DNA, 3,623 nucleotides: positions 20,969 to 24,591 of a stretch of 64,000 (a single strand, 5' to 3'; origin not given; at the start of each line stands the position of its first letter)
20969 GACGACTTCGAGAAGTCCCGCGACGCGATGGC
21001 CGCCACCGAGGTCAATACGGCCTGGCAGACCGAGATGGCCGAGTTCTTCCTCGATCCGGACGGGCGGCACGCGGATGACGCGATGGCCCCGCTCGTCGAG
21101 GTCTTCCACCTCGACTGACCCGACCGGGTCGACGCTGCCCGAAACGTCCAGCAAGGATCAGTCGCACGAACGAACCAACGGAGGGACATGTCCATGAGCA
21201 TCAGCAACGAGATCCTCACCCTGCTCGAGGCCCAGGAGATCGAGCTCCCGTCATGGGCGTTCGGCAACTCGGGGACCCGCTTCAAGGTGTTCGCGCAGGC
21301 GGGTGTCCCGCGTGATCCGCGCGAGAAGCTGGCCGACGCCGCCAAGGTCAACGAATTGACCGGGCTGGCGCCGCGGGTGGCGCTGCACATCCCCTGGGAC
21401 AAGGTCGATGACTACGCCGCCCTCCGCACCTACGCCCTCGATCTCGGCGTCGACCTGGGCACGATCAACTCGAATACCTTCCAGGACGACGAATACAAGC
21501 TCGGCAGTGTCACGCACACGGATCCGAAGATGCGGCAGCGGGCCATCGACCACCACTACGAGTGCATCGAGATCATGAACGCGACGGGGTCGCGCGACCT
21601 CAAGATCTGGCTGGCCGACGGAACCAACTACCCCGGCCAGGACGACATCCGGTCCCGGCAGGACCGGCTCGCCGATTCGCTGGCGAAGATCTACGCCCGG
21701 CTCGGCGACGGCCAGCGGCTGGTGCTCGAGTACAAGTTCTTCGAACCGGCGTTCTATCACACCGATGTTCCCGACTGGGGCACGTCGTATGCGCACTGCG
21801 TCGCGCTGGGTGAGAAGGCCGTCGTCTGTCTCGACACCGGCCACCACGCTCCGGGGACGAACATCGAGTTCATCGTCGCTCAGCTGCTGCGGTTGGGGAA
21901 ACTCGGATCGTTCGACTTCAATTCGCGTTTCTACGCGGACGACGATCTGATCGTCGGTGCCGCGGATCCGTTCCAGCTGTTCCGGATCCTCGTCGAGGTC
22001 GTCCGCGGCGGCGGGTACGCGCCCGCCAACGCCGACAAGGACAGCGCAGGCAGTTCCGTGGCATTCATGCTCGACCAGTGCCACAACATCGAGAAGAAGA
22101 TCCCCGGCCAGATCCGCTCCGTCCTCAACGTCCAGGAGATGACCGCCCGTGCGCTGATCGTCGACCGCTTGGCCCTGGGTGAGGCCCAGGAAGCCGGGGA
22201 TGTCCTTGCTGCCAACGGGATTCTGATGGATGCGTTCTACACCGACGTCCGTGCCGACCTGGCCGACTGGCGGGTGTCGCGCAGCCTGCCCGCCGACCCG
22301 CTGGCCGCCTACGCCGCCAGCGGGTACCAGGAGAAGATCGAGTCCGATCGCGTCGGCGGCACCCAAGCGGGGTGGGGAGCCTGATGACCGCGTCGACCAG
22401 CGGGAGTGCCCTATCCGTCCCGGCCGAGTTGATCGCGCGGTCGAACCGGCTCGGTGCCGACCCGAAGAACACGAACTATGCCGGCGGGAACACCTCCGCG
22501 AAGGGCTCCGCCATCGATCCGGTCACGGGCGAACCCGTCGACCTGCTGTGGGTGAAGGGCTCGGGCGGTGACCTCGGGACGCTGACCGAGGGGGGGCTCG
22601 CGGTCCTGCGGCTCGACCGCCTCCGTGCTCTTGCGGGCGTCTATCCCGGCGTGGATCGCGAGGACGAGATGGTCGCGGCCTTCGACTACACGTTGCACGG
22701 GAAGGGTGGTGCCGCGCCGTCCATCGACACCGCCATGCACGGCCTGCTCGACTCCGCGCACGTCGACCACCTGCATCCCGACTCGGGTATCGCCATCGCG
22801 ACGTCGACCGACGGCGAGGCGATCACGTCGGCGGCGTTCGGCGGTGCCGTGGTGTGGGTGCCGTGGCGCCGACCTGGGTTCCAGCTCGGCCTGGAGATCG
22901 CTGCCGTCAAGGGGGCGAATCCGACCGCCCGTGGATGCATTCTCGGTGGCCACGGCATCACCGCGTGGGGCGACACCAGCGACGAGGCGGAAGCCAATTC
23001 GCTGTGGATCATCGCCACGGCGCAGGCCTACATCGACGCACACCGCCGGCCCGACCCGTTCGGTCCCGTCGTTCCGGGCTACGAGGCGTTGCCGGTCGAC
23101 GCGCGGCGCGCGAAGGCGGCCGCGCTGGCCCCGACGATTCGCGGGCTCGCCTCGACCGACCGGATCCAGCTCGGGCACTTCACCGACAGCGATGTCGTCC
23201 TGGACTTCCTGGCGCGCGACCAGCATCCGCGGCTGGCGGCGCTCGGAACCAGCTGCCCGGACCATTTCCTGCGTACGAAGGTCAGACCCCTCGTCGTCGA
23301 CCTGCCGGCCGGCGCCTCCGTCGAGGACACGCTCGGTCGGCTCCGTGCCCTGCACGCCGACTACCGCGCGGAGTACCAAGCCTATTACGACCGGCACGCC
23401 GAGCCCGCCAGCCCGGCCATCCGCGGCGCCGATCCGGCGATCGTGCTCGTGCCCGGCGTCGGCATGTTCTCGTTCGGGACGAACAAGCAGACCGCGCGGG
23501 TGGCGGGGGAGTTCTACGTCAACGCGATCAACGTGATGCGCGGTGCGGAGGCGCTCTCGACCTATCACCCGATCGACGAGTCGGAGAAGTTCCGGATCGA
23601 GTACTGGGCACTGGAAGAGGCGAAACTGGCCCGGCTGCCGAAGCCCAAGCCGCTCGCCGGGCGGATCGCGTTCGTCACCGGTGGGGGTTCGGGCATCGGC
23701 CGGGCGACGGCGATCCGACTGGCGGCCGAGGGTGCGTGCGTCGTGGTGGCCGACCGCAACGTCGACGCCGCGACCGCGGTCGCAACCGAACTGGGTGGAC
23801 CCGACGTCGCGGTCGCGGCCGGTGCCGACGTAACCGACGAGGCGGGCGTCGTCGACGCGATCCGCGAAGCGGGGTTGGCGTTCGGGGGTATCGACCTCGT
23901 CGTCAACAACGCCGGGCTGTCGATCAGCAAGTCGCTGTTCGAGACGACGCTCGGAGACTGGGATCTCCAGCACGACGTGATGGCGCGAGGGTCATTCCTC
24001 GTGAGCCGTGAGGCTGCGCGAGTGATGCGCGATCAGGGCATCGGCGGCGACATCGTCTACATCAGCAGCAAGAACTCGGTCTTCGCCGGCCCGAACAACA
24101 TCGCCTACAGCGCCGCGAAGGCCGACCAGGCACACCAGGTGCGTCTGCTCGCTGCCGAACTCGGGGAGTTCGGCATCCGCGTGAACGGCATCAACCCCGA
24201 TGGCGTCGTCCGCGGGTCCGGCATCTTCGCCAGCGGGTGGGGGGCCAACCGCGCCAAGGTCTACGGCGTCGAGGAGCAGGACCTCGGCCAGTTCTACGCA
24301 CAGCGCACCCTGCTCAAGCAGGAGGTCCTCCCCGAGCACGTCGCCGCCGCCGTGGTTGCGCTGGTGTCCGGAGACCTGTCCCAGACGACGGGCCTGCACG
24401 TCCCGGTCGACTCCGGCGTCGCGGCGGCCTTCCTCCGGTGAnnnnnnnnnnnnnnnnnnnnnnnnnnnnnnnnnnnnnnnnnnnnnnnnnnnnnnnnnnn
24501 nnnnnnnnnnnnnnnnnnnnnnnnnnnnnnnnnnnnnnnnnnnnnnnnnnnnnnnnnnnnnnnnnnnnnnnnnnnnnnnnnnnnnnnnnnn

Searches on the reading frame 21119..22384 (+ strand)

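Call 75: search_protein_families(library=pfam, proteins=[window:21119-22384:+], max_evalue=0.0001)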
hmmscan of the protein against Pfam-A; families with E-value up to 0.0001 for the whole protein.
window:21119-22384:+ (421 aa): 2 families
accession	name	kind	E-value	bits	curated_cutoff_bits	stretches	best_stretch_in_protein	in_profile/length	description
PF01261.30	AP_endonuc_2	-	3.8e-05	23.9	31.1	1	98-253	29-175/249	Xylose isomerase-like TIM barrel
PF06134.17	RhaA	-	7.5e-05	22.5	22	1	108-256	125-275/417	L-rhamnose isomerase (RhaA)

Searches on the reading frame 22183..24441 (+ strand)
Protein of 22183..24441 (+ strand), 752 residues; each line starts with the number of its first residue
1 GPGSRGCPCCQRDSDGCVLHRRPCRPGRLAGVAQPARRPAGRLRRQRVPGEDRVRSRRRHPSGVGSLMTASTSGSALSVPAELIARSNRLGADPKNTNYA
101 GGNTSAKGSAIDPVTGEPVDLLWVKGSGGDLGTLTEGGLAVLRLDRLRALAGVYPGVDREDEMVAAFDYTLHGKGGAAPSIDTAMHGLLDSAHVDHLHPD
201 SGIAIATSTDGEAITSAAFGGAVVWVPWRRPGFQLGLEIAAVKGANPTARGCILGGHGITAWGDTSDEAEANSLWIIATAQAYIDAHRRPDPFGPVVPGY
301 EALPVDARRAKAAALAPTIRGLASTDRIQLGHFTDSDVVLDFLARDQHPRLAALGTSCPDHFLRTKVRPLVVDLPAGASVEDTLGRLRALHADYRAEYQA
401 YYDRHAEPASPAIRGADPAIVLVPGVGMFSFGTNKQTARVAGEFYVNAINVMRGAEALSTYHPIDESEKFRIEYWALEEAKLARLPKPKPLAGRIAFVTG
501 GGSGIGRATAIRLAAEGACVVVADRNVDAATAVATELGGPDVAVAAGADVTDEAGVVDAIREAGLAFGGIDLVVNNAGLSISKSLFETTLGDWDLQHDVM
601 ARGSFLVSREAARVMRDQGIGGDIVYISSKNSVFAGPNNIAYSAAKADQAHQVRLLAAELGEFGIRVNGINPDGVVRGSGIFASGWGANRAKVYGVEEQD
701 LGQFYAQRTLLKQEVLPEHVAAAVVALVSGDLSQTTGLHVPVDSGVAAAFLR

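Call 75: search_protein_families(library=pfam, proteins=[window:22183-24441:+], max_evalue=0.0001)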
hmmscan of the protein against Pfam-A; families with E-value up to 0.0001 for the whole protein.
window:22183-24441:+ (752 aa): 4 families
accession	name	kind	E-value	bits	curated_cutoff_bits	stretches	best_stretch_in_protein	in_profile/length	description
PF13561.12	adh_short_C2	-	6.1e-42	144.2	27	1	503-746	6-235/236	Enoyl-(Acyl carrier protein) reductase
PF00106.31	adh_short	-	1.1e-40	139.7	26.6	1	495-675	2-182/195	short chain dehydrogenase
PF00596.27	Aldolase_II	-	9.1e-20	71.8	22.2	1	84-283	3-182/183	Class II Aldolase and Adducin N-terminal domain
PF08659.16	KR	-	5.2e-07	30.2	22.6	1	497-647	4-154/180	KR domain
